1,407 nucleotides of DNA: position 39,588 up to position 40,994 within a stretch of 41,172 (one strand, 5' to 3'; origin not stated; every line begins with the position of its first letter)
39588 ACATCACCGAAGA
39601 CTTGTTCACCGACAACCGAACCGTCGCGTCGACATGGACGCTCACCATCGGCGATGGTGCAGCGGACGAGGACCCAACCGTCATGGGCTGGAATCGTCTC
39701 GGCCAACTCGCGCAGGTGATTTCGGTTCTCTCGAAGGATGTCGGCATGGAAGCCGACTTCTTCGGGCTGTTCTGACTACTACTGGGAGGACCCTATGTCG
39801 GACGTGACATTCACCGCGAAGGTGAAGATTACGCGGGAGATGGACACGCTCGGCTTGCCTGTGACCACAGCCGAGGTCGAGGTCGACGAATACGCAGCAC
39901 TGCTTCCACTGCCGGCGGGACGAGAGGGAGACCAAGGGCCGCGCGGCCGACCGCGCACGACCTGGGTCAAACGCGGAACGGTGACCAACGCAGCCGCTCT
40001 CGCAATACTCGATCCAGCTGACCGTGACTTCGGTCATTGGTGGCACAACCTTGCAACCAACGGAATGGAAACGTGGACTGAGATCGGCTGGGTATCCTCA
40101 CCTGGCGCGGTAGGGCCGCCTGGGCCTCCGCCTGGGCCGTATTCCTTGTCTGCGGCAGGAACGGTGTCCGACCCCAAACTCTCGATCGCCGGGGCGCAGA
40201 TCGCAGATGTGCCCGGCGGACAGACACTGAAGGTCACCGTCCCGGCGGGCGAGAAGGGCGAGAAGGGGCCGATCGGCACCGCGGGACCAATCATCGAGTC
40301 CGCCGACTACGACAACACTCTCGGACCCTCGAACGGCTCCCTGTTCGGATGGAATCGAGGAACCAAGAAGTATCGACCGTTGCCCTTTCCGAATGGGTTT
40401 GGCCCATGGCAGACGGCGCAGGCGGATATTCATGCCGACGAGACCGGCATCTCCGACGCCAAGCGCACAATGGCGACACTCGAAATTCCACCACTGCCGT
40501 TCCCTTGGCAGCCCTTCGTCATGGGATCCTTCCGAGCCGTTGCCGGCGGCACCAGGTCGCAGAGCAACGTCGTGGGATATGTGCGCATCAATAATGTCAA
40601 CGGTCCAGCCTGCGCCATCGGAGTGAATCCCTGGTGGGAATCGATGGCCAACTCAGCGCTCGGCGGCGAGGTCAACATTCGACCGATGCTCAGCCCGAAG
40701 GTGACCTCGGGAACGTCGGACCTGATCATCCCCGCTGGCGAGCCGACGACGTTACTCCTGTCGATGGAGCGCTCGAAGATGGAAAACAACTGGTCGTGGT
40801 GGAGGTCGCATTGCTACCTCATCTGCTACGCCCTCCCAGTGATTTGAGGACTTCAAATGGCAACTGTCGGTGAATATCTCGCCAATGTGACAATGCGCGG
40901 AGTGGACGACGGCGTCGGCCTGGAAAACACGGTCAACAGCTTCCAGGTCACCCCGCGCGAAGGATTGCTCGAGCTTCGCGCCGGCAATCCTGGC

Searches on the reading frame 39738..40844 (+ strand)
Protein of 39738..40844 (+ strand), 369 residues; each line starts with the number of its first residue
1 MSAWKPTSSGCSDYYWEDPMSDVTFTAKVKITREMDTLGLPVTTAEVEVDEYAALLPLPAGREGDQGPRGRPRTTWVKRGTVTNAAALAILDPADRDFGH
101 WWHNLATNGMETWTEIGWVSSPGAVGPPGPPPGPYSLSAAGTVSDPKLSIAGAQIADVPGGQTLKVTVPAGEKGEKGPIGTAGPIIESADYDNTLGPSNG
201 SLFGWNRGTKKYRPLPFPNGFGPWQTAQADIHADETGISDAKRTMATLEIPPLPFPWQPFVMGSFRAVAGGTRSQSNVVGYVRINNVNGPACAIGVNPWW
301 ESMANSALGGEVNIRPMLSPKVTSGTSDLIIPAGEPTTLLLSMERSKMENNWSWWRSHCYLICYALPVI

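Call 23: search_protein_families(library=phrogs, max_evalue=0.001, proteins=[window:39738-40844:+])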
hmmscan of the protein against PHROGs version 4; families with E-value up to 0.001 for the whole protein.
window:39738-40844:+ (369 aa): 4 families
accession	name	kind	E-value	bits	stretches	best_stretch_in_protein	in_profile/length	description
phrog_4120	-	tail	3.7e-47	162.1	1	28-368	14-358/360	minor tail protein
phrog_1565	-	tail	4.2e-15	56.2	1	32-286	42-293/375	minor tail protein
phrog_732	-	tail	2.2e-08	34.8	1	159-355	90-270/283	minor tail protein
phrog_32311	-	unknown function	0.00062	19.7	0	120-185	14-86/577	-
